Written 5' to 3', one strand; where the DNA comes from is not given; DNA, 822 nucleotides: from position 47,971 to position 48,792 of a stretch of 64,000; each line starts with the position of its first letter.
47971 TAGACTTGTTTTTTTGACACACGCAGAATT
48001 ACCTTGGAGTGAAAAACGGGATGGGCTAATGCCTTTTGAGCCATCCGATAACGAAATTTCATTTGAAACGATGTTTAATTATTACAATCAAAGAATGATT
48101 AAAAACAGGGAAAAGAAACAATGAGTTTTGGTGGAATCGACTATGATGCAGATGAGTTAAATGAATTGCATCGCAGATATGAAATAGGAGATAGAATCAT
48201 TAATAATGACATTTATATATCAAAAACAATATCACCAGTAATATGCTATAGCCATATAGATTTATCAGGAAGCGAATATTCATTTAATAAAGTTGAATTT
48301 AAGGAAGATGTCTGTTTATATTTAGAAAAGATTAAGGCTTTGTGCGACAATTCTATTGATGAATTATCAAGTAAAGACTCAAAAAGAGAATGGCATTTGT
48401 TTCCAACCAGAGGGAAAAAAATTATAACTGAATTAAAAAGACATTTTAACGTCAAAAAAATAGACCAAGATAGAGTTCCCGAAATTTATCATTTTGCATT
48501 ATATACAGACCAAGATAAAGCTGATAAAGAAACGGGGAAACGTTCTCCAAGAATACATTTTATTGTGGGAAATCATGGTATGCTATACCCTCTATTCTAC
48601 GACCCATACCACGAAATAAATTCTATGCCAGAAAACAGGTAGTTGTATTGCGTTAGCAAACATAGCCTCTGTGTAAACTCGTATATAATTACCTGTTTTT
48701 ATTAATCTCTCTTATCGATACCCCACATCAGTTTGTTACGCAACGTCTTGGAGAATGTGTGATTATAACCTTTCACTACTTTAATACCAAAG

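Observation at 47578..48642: Panacea (DUF4065) antitoxin-like gene overlapping an unrecognisable 173-aa partner: candidate new PanA-associated toxin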

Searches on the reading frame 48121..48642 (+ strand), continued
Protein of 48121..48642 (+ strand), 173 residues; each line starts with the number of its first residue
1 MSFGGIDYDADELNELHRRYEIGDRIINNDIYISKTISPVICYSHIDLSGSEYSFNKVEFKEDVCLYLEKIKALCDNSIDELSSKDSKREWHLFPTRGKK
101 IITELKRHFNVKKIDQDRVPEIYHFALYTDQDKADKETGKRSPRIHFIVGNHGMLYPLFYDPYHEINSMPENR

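Call 38: find_related_loci(query=A1, collection=genome_contigs, flank=4000)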
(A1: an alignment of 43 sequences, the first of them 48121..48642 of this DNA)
Query A1 (173 aa) in genome_contigs; peptide patterns used: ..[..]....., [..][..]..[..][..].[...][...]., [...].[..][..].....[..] (x = any residue, [..] = any of these).
103 stretches matched a pattern; 59 encode a relative of the query (tblastn E <= 1e-3); 59 distinct loci.
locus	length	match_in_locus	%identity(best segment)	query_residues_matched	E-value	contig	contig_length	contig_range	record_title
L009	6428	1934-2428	75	1-167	2e-81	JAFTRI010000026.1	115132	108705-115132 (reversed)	MAG: Muribaculaceae bacterium isolate RGIG4079 Roe_deer_Cecum.Co__c1404403, whole genome shotgun sequence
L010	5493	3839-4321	43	9-167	8e-40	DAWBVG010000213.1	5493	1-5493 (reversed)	MAG TPA_asm: Muribaculaceae bacterium isolate gSpreadC_ID_1765 k141_102345, whole genome shotgun sequence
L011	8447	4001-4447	34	26-173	2e-27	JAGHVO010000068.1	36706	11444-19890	MAG: Candidatus Colimorpha pelethequi isolate E5_MB2_81 c_000000398324, whole genome shotgun sequence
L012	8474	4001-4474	35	6-167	1e-27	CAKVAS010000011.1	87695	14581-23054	MAG: uncultured Bacteroidales bacterium isolate REFINED_METABAT215_TOP10_CONTIGS_1500_ASSEMBLY_K77_MERGED__Hadza_MoBio_h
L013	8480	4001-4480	39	11-167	3e-27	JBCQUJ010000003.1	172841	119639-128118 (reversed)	MAG: Rikenellaceae bacterium isolate MAG337 NODE_21_length_172842_cov_0.959640, whole genome shotgun sequence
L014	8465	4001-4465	36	11-167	3e-27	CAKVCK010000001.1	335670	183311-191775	MAG: uncultured Bacteroidales bacterium isolate REFINED_METABAT215_TOP10_CONTIGS_1500_ASSEMBLY_K77_MERGED__Hadza_MoBio_h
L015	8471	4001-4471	34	10-167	1e-26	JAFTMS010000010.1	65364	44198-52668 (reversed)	MAG: Bacteroidales bacterium isolate RGIG3959 Roe_deer_Cecum-3__c1184, whole genome shotgun sequence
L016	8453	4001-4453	37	20-167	2e-26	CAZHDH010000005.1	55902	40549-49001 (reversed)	MAG TPA_asm: uncultured Bacteroides sp. isolate ERP125879_co2_86 genome assembly, contig: NODE_184_length_55902_cov_54.4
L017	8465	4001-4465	37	11-167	2e-26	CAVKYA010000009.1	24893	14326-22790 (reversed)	Bacteroidaceae bacterium isolate H07688-L1_cleanbin_000013 genome assembly, contig: Spades_H07688-L1_contig_210, whole g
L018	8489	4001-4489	34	1-167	3e-26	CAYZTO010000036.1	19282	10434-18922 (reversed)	MAG TPA_asm: uncultured Parabacteroides sp. isolate SRP141132_co1_20 genome assembly, contig: NODE_2248_length_19282_cov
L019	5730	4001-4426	33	26-169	6e-26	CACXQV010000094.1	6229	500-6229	MAG: uncultured Bacteroidia bacterium isolate RUG11511 genome assembly, contig: RUG11511_asm_94, whole genome shotgun se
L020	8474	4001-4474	34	8-169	7e-26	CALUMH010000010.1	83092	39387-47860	MAG: uncultured Muribaculaceae bacterium isolate BRZ_FQ__bin47 genome assembly, contig: BRZ_FQ__NODE_356_length_83092_co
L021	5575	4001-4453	39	13-166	1e-25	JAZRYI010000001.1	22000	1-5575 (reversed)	MAG: Bacteroidaceae bacterium isolate T1900044950_TA20190003.MAGScoT_cleanbin_000015 SGB_3592_k141_1723068, whole genome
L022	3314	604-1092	33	6-169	1e-25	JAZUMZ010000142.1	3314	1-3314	MAG: Bacteroidaceae bacterium isolate T1900044890_TS20190356.MAGScoT_cleanbin_000035 SGB_3253_k141_1296995, whole genome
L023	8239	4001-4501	36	5-167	3e-25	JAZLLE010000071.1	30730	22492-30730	MAG: Bacteroidaceae bacterium isolate T1900044958_TA20190014.MAGScoT_cleanbin_000018 SGB_3882_k141_590761, whole genome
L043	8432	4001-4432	34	22-167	8e-22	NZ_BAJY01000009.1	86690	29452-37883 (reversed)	Prevotella falsenii DSM 22864 = JCM 15124, whole genome shotgun sequence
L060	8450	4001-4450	27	18-167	2e-15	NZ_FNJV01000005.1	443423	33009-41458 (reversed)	Mucilaginibacter sp. OK268, whole genome shotgun sequence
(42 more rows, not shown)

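Call 50: find_encoding_contigs(protein=window:48121-48642:+, flank=3000, max_places=4)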
Protein window:48121-48642:+ (173 aa): 21 contigs read that carry it; 4 places shown.
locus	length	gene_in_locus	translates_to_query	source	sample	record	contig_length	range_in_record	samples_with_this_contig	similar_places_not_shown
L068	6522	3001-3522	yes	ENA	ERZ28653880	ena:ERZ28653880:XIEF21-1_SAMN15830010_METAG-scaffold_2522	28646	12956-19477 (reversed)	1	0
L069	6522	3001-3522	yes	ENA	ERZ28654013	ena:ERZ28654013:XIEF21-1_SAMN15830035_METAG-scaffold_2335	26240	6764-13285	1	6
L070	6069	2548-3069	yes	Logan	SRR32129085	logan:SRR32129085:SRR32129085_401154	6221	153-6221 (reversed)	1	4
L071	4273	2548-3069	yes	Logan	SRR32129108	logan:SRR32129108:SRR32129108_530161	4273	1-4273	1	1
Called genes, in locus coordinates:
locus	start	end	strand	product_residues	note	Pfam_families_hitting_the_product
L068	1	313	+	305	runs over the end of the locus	PF12762:DDE_Tnp_IS1595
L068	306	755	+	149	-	PF13310:Virulence_RhuM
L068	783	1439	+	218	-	PF13310:Virulence_RhuM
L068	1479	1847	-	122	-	-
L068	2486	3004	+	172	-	PF13274:SocA_Panacea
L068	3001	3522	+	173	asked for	-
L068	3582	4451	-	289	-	PF01513:NAD_kinase, PF20143:NAD_kinase_C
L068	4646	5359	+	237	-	PF03740:PdxJ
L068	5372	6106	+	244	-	PF01618:MotA_ExbB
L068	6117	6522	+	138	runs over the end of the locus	PF02472:ExbD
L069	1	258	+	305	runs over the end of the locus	PF12762:DDE_Tnp_IS1595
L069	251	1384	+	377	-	PF13310:Virulence_RhuM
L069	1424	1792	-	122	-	-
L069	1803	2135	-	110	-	-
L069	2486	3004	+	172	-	PF13274:SocA_Panacea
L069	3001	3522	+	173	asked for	-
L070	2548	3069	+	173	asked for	-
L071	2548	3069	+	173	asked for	-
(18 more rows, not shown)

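Call 51: search_dna_similar(query=window:48121-48642:+, collection=phages, mode=protein, max_evalue=0.01)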
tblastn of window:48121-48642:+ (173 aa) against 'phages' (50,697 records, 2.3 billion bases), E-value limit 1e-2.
No match.

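Call 63: predict_structure(alignment_id=A4)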
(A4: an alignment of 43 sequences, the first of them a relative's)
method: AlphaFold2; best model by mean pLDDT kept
length: 161 residues; sequences in the alignment: 43
mean_pLDDT: 90.4   pTM: 0.86
mean pLDDT of the five models: 90.4, 89.3, 88.9, 87.3, 85.9
residues with pLDDT >= 90: 110; 70-90: 47; 50-70: 4; < 50: 0
segments of 3 or more residues with pLDDT < 50: none
pLDDT, mean of each block of 10 residues (from residue 1): 78 77 87 94 97 94 96 93 82 96 91 93 89 95 94 94 70
secondary structure, 60 per line:
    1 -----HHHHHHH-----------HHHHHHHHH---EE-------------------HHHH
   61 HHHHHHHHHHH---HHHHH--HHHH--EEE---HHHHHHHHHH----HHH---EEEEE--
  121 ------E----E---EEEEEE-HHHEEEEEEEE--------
elements in order: H6-12 H24-32 H57-71 H75-79 H82-85 E88-90 H94-103 E114-118 E136-141 E146-153

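Call 67: fold_search(model_id=the predicted structure, library=pdb)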
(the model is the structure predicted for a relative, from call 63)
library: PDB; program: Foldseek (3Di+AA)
matches with E <= 10: 108; with E <= 0.001: 0
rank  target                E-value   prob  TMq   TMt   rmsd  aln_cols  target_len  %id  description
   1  6af4_C                5.7e-01  0.35  0.36  0.47   5.7       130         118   11  Toxin-Antitoxin module from Streptococcus pneumoniae (released 2019-08-14)
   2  6af4_A                7.8e-01  0.28  0.30  0.39   5.6       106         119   10  Toxin-Antitoxin module from Streptococcus pneumoniae (released 2019-08-14)
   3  7ui9_q                8.3e-01  0.08  0.22  0.09  13.2       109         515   17  Core Mediator-PICearly (Copy A) (released 2023-02-15)
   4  6af4_G                1.4e+00  0.15  0.32  0.41   6.3       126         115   10  Toxin-Antitoxin module from Streptococcus pneumoniae (released 2019-08-14)
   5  6yy0_H                1.6e+00  0.02  0.12  0.14  10.0        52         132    6  bovine ATP synthase F1-peripheral stalk domain, state 1 (released 2020-09-09)
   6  5ezn_E                1.8e+00  0.05  0.20  0.20   7.5       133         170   12  Crystal Structure of PfCyRPA (released 2016-12-07)
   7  6tdu_AH               1.9e+00  0.02  0.11  0.12   9.5        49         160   10  Cryo-EM structure of Euglena gracilis mitochondrial ATP synthase, full dimer, rotational states 1 (released 2019-11-27)
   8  5jaa_D                2.1e+00  0.11  0.17  0.27   4.1        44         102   16  Crystal structure of the HigBA2 toxin-antitoxin complex (released 2017-04-05)
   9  8ap9_H                2.3e+00  0.01  0.11  0.11   8.8        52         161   10  rotor of the Trypanosoma brucei mitochondrial ATP synthase dimer (released 2022-10-26)
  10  6g18_y                2.4e+00  0.02  0.18  0.11  16.6       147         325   10  Cryo-EM structure of a late human pre-40S ribosomal subunit - State C (released 2018-06-06)
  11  6sue_A                2.6e+00  0.06  0.17  0.02   7.9        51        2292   18  Structure of Photorhabdus luminescens Tc holotoxin pore, Mutation TccC3-D651A (released 2019-11-06)
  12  4hc5_C                2.6e+00  0.05  0.16  0.20   7.5        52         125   10  Crystal structure of member of Glyoxalase/bleomycin resistance protein/dioxygenase superfamily from Sphaerobacter ther (released 2012-11-28)
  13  4hc5_D                2.6e+00  0.05  0.16  0.19   7.6        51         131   10  Crystal structure of member of Glyoxalase/bleomycin resistance protein/dioxygenase superfamily from Sphaerobacter ther (released 2012-11-28)
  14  9e5c_7c               2.6e+00  0.05  0.12  0.06  10.2        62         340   11  Cryo-EM structure of 96 nm repeat of microtubule doublet from T. brucei flagellum (released 2025-03-12)
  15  7sul_C                2.8e+00  0.06  0.14  0.08   6.8        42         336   14  Crystal structure of the WD-repeat domain of human SEC31A (released 2021-12-01)
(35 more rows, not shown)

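Call 74: find_encoding_contigs(protein=P0036, flank=6000, max_places=3)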
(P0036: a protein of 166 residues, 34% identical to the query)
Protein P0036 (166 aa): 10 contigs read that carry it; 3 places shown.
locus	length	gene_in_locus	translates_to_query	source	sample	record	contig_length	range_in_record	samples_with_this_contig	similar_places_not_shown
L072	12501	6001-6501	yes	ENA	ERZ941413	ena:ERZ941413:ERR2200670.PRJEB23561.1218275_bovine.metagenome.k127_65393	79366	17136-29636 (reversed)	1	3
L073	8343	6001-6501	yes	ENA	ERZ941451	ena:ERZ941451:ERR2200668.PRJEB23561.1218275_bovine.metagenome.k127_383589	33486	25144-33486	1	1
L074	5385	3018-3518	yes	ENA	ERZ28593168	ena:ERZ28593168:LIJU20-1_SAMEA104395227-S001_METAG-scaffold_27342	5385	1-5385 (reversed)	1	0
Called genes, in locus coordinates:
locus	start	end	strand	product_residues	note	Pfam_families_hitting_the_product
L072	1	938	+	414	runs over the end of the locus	PF01041:DegT_DnrJ_EryC1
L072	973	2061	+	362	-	PF14907:NTP_transf_5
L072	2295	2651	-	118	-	-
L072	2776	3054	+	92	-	-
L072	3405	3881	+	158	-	-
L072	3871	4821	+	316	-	PF02518:HATPase_c (weak)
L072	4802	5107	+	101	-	-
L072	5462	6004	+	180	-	PF13274:SocA_Panacea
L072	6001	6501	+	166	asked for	-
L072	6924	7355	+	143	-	PF13673:Acetyltransf_10, PF00583:Acetyltransf_1, PF13508:Acetyltransf_7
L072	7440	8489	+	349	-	PF01073:3Beta_HSD, PF01370:Epimerase, PF02719:Polysacc_synt_2, PF04321:RmlD_sub_bind (weak), PF07993:NAD_binding_4, PF16363:GDP_Man_Dehyd, PF13460:NAD_binding_10, PF08485:Polysacc_syn_2C, +1 more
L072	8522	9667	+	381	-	PF03009:GDPD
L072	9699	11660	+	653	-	PF13727:CoA_binding_3, PF01073:3Beta_HSD (weak), PF01370:Epimerase, PF02719:Polysacc_synt_2, PF04321:RmlD_sub_bind, PF16363:GDP_Man_Dehyd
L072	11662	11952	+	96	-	-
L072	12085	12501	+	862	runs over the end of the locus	-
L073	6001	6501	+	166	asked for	-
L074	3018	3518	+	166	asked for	-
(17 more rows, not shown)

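Call 75: find_encoding_contigs(protein=P0026, flank=6000, max_places=2)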
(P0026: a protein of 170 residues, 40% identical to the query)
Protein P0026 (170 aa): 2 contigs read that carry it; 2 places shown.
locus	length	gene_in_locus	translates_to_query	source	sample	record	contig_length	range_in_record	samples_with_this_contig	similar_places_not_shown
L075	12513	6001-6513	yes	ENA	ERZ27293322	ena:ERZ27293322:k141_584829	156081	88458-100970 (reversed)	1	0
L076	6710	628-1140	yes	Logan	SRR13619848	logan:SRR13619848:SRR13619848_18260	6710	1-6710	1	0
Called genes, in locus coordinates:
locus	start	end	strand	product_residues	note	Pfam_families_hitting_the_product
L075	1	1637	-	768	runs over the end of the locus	PF01734:Patatin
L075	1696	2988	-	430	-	PF01842:ACT (faint), PF13740:ACT_6, PF21086:ACT_PSP_2 (weak), PF00702:Hydrolase, PF12710:HAD, PF08282:Hydrolase_3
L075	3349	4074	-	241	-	-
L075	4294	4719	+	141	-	-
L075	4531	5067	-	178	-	PF27000:PH_gly_zipper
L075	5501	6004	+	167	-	PF13274:SocA_Panacea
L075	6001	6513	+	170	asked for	-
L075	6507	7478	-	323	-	PF12760:Zn_ribbon_IS1595, PF12762:DDE_Tnp_IS1595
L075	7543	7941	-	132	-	PF17170:DUF5128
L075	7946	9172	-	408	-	PF17170:DUF5128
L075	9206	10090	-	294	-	PF22252:PNGase_F-II_N, PF09697:Porph_ging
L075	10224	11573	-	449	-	PF05569:Peptidase_M56, PF03544:TonB_C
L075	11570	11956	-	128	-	PF01978:TrmB (weak), PF03965:Penicillinase_R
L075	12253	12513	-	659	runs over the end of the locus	PF03993:DUF349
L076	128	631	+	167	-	PF13274:SocA_Panacea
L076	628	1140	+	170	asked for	-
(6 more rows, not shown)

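Call 76: find_encoding_contigs(protein=P0042, flank=6000, max_places=3)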
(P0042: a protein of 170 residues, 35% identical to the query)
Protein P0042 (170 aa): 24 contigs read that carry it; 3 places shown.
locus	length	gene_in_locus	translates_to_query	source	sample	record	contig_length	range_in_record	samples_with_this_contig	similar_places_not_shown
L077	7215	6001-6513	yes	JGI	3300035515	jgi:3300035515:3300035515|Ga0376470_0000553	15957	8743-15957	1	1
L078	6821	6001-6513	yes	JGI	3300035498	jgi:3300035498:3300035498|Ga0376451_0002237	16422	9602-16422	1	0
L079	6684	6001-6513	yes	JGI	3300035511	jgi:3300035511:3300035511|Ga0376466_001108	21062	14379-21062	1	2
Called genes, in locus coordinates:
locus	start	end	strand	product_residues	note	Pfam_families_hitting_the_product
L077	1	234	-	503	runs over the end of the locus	PF04851:ResIII (faint), PF00176:SNF2-rel_dom, PF00271:Helicase_C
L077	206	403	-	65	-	-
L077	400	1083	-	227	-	-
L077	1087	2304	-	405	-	-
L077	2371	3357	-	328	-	PF03837:RecT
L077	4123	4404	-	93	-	-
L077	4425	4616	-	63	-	-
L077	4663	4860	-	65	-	-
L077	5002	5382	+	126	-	-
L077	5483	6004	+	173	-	PF13274:SocA_Panacea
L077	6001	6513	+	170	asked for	-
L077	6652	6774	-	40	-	-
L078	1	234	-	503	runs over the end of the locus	PF04851:ResIII (faint), PF00176:SNF2-rel_dom, PF00271:Helicase_C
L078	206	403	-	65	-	-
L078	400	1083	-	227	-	-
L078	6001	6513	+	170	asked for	-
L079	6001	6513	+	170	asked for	-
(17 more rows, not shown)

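Call 79: list_cluster_members(proteins=[L043:3953-4435:+, L043:3360-3947:+, L060:3953-4465:+, P0190, P0193, P0150, P0161, P0121, P0073, P0199])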
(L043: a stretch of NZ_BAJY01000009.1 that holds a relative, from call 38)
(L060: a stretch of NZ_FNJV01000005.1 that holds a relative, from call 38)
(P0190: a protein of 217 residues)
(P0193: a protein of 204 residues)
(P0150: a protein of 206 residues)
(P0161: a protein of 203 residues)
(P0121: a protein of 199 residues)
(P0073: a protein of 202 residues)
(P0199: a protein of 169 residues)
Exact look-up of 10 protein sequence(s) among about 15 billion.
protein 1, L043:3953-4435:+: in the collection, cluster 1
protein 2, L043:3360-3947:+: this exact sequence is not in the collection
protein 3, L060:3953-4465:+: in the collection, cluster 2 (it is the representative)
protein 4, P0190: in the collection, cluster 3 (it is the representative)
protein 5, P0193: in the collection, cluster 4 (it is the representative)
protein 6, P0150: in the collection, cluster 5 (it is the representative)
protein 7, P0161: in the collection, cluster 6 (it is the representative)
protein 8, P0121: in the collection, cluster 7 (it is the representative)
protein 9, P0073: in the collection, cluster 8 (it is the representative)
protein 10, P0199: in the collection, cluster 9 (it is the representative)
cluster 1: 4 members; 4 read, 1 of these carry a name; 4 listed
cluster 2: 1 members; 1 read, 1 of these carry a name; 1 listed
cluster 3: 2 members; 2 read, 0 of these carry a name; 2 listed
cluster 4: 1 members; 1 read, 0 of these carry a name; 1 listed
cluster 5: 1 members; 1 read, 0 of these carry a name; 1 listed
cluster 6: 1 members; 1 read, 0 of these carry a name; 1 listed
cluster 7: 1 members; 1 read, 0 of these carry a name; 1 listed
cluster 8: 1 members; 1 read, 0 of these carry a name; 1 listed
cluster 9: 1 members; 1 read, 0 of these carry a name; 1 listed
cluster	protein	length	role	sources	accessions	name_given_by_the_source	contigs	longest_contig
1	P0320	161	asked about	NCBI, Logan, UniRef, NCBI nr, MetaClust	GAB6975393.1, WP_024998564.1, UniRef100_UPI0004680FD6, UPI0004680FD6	hypothetical protein [Prevotella falsenii] | hypothetical protein n=1 Tax=Prevotella falsenii TaxID=515414 RepID=UPI0004680FD6 | status=active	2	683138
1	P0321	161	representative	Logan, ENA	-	-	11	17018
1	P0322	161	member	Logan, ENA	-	-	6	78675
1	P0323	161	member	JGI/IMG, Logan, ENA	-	-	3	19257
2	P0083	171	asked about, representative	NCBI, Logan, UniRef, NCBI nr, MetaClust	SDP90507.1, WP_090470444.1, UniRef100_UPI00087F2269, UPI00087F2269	hypothetical protein SAMN05428975_3445 [Mucilaginibacter sp. OK268] | hypothetical protein n=1 Tax=Mucilaginibacter sp. OK268 TaxID=1881048 RepID=UPI00087F2269 | hypothetical protein [Mucilaginibacter sp. OK268]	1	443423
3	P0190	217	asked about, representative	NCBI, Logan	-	-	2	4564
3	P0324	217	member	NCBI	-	-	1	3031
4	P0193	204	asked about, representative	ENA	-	-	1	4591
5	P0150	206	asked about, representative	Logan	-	-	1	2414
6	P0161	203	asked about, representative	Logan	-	-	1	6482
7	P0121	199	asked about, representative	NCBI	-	-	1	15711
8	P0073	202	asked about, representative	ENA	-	-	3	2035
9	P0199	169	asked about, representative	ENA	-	-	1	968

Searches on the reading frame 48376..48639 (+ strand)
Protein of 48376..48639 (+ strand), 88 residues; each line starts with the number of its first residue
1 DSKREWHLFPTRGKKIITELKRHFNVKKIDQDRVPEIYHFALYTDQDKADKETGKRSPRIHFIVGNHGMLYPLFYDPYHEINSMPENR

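Call 65: search_solved_structures(query=A5, max_evalue=10, show_alignments=4)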
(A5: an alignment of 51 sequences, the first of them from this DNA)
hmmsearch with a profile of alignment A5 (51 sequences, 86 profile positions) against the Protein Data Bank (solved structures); distinct sequences matched with E-value up to 10: 0.
